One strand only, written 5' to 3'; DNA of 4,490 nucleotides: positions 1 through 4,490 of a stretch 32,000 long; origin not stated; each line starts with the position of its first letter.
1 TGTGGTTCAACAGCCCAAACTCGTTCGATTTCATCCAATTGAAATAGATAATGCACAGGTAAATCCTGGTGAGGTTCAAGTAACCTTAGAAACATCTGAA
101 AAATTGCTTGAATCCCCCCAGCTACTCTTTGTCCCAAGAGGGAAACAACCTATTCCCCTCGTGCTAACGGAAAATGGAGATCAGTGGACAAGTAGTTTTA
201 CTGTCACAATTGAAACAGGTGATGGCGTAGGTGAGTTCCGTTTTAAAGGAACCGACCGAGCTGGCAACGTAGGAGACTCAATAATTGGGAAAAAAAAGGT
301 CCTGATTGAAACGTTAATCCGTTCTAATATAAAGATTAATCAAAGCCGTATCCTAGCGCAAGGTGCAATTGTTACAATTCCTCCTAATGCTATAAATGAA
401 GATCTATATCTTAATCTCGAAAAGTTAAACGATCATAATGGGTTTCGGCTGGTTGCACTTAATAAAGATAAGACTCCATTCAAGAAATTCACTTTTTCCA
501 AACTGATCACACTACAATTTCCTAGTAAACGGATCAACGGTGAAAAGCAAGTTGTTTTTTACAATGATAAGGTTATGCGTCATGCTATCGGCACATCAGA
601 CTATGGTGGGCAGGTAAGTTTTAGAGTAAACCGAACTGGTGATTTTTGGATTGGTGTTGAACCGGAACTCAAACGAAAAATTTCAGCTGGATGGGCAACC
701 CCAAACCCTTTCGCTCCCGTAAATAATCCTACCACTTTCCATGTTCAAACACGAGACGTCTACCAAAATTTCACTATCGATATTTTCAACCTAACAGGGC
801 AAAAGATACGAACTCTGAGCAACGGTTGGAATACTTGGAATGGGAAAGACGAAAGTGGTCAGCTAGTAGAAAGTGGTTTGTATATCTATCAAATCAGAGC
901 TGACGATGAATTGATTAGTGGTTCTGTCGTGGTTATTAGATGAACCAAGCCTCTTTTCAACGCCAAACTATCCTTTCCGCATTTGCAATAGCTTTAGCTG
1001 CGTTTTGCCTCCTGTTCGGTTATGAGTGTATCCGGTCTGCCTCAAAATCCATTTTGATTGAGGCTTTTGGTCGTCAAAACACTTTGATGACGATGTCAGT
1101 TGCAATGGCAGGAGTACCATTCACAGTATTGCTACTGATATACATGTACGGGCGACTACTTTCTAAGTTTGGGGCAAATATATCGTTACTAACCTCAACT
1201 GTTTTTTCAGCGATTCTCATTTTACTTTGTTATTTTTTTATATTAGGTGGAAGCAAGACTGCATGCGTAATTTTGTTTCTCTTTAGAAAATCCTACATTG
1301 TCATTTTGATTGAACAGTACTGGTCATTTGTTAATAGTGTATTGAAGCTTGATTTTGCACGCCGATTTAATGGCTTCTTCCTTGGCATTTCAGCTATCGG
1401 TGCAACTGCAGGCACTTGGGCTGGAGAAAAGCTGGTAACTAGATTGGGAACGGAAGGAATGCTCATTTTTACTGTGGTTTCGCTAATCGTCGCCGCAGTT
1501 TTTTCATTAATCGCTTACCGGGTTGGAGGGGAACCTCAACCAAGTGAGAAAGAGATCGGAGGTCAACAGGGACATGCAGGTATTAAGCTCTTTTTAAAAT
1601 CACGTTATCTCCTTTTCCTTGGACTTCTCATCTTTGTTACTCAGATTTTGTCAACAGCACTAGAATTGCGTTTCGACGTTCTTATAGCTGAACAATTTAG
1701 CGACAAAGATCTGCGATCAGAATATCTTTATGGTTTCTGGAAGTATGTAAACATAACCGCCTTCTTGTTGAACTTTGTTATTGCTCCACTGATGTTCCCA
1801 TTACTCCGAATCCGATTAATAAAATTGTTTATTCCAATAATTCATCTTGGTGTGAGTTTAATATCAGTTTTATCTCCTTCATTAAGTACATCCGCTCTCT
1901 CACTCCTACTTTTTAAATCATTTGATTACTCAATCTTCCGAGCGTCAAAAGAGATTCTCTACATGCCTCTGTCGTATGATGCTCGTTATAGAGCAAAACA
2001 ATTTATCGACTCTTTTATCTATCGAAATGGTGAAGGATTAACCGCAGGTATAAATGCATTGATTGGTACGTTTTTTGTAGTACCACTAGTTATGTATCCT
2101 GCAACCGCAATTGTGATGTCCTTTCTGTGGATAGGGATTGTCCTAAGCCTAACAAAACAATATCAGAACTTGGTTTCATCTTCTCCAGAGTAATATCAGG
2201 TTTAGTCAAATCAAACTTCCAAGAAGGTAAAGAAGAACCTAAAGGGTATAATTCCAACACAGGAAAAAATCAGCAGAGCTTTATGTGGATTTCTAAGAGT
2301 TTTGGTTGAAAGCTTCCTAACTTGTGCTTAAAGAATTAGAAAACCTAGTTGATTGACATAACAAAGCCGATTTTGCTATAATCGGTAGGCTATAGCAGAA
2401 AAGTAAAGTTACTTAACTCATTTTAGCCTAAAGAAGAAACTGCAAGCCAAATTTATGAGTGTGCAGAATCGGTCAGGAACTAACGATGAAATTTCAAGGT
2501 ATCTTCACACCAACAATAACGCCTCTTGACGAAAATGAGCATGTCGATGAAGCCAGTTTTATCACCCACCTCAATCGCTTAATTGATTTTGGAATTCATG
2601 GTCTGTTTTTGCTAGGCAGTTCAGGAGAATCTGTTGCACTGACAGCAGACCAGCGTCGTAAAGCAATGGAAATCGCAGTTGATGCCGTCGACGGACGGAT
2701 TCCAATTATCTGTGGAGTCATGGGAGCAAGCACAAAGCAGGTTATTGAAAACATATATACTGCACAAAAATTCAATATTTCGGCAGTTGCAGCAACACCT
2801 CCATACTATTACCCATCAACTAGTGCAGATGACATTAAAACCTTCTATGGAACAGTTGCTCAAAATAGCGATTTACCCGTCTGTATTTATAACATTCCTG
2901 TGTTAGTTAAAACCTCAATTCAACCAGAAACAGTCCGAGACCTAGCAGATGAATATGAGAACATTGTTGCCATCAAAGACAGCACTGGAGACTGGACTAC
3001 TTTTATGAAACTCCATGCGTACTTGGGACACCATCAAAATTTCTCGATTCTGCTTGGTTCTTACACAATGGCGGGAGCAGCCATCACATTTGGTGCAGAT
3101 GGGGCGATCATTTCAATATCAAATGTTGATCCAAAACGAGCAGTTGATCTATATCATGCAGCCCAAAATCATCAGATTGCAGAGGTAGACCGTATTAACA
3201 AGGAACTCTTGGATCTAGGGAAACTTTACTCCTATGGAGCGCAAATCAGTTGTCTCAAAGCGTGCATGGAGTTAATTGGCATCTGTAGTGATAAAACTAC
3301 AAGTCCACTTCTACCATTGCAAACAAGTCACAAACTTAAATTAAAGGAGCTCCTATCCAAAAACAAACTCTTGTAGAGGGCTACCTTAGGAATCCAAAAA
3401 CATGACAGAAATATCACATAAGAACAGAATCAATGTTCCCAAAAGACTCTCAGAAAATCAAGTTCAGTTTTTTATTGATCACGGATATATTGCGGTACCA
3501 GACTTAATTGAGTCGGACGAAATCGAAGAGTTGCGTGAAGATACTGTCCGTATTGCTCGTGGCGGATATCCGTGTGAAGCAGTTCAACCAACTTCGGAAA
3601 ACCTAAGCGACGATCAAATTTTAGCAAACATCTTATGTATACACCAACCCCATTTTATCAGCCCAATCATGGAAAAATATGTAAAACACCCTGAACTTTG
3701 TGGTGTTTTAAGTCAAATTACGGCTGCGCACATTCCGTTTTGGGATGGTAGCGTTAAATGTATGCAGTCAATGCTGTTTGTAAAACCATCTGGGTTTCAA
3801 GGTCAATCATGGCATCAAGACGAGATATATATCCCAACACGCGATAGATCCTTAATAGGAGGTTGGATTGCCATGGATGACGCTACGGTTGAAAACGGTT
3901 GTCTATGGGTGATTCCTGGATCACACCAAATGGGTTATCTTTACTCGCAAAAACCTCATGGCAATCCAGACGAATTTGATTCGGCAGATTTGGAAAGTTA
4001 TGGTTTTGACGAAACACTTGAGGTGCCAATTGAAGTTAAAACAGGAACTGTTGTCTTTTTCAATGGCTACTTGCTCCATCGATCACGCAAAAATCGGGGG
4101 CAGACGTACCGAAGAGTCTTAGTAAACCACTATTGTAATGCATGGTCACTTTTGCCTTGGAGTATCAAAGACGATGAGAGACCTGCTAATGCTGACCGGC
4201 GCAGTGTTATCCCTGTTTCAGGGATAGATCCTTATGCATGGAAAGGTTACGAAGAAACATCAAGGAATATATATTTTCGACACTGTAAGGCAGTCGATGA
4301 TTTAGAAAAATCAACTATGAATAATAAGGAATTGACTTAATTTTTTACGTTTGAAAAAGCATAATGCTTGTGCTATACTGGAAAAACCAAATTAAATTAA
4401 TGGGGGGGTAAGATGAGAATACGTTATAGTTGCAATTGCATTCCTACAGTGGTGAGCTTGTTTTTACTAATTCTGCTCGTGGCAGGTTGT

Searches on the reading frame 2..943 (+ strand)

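Call 10: search_protein_families(library=pfam, proteins=[window:2-943:+])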
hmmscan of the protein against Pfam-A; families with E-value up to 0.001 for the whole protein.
window:2-943:+ (313 aa): 2 families
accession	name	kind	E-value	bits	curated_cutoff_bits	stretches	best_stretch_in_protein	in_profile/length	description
PF13585.12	CHU_C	-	4.2e-09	36.9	27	1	244-300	16-72/86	CHU_C Type IX secretion signal domain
PF18962.6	Por_Secre_tail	-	0.00043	21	27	0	239-306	5-70/75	Secretion system C-terminal sorting domain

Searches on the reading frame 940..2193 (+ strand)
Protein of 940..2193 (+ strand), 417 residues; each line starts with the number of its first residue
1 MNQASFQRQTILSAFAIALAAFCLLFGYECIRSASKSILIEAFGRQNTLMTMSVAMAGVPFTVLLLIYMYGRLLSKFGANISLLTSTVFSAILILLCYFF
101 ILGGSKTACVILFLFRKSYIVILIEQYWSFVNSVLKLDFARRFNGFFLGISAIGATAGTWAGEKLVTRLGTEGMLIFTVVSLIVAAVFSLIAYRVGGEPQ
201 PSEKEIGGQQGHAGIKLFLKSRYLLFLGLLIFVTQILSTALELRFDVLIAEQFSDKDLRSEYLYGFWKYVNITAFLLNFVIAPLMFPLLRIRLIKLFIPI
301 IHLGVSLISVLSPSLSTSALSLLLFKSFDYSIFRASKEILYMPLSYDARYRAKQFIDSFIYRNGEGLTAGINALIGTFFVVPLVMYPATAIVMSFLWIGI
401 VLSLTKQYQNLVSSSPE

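Call 10: search_protein_families(library=pfam, proteins=[window:940-2193:+])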
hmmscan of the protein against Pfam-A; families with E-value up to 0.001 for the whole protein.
window:940-2193:+ (417 aa): 2 families
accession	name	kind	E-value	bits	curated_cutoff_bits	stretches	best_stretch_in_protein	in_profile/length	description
PF03219.20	TLC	-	4.5e-08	32.8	21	1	306-408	386-491/491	TLC ATP/ADP transporter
PF07690.21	MFS_1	-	2.6e-05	23.8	33.4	1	17-323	1-299/347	Major Facilitator Superfamily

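Call 68: find_encoding_contigs(protein=window:940-2193:+, flank=10000, max_places=2)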
Protein window:940-2193:+ (417 aa): no gene with exactly this product is on record in the collection.

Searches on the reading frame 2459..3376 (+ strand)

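Call 10: search_protein_families(library=pfam, proteins=[window:2459-3376:+])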
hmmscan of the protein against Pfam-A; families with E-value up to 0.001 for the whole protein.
window:2459-3376:+ (305 aa): 1 family
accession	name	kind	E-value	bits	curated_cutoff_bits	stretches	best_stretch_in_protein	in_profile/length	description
PF00701.28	DHDPS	-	5.6e-61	206.2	22.1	1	11-301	1-288/289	Dihydrodipicolinate synthetase family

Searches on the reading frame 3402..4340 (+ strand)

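Call 10: search_protein_families(library=pfam, proteins=[window:3402-4340:+])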
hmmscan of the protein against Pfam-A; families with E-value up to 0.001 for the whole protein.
window:3402-4340:+ (312 aa): 1 family
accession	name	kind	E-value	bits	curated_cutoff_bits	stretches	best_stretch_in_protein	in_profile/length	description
PF05721.19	PhyH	-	1.3e-41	143.6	22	1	26-239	3-213/213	Phytanoyl-CoA dioxygenase (PhyH)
